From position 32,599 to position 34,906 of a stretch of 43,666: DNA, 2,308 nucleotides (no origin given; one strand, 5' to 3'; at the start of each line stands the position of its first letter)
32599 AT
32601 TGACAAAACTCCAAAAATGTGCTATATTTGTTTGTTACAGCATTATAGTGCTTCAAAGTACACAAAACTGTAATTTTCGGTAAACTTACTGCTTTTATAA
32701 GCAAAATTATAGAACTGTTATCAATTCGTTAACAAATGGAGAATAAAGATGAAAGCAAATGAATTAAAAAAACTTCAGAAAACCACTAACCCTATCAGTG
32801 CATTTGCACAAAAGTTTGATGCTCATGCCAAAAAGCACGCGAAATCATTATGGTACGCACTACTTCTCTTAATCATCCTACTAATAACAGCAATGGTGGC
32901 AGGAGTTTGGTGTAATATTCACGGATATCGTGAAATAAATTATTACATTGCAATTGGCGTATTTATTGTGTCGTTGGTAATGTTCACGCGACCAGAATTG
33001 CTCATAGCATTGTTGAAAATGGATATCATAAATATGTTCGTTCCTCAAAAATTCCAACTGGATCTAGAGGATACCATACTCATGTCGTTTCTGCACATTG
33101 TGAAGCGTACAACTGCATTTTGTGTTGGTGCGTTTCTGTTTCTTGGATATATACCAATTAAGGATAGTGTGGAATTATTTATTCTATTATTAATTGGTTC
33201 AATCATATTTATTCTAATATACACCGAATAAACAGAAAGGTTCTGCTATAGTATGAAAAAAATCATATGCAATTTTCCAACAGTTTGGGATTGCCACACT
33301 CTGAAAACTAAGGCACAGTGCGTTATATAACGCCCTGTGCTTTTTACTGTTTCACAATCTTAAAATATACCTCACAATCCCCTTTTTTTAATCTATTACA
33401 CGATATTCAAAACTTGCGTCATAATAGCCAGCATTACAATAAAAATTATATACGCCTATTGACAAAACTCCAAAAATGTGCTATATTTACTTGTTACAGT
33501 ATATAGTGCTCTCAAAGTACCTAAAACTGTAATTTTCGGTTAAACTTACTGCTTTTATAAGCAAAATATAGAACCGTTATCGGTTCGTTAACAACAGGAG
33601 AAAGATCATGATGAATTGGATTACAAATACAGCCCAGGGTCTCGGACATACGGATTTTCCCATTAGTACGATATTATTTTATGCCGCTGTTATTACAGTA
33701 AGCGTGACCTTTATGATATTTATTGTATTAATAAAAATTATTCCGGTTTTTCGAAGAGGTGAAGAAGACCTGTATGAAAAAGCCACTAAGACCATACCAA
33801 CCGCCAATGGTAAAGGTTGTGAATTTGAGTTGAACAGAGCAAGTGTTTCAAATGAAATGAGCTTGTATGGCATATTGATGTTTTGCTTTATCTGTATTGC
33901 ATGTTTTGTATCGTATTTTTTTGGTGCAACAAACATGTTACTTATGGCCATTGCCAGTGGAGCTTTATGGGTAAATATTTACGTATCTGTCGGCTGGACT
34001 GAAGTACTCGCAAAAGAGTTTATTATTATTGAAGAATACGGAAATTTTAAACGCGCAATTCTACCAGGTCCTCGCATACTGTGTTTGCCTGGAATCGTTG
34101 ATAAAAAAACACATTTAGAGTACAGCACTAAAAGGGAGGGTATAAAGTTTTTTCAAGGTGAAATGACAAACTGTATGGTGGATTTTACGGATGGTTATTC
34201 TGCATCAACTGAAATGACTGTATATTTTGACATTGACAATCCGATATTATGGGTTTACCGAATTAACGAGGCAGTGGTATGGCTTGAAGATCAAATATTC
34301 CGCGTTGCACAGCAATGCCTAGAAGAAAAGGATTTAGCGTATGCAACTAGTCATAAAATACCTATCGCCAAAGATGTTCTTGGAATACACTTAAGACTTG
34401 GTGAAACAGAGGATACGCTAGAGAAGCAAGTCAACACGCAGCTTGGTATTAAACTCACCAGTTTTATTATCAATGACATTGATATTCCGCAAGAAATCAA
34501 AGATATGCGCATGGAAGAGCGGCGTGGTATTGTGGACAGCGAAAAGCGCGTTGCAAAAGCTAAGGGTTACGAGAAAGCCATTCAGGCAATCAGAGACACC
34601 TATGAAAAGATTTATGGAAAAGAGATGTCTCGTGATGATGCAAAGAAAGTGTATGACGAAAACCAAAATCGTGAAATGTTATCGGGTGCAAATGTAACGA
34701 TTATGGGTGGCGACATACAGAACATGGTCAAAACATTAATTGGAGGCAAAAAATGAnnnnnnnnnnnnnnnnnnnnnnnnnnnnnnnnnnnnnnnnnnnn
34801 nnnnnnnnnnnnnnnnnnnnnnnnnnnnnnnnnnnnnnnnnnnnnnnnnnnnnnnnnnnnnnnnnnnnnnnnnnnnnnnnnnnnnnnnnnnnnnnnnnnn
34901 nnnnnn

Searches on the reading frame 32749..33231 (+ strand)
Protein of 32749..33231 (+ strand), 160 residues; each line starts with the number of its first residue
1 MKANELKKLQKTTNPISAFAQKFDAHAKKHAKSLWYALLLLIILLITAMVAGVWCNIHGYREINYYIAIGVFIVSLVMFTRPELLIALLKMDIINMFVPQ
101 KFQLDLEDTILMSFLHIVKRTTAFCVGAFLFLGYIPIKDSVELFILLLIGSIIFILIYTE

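Call 34: search_protein_families(library=pfam, proteins=[window:32749-33231:+], max_evalue=0.01)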
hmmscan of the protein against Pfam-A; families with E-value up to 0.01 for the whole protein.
window:32749-33231:+ (160 aa): 1 family
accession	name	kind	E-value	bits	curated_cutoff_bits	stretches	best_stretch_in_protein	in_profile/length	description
PF06781.17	CrgA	-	0.0086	16.7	24.8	1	7-81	7-87/89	Cell division protein CrgA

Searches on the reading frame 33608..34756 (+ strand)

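Call 34: search_protein_families(library=pfam, proteins=[window:33608-34756:+], max_evalue=0.01)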
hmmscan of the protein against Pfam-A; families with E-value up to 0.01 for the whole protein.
window:33608-34756:+ (382 aa): 1 family
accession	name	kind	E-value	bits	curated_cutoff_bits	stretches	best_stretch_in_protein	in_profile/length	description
PF01145.31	Band_7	-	0.0024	18.4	23.6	1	135-305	5-158/176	SPFH domain / Band 7 family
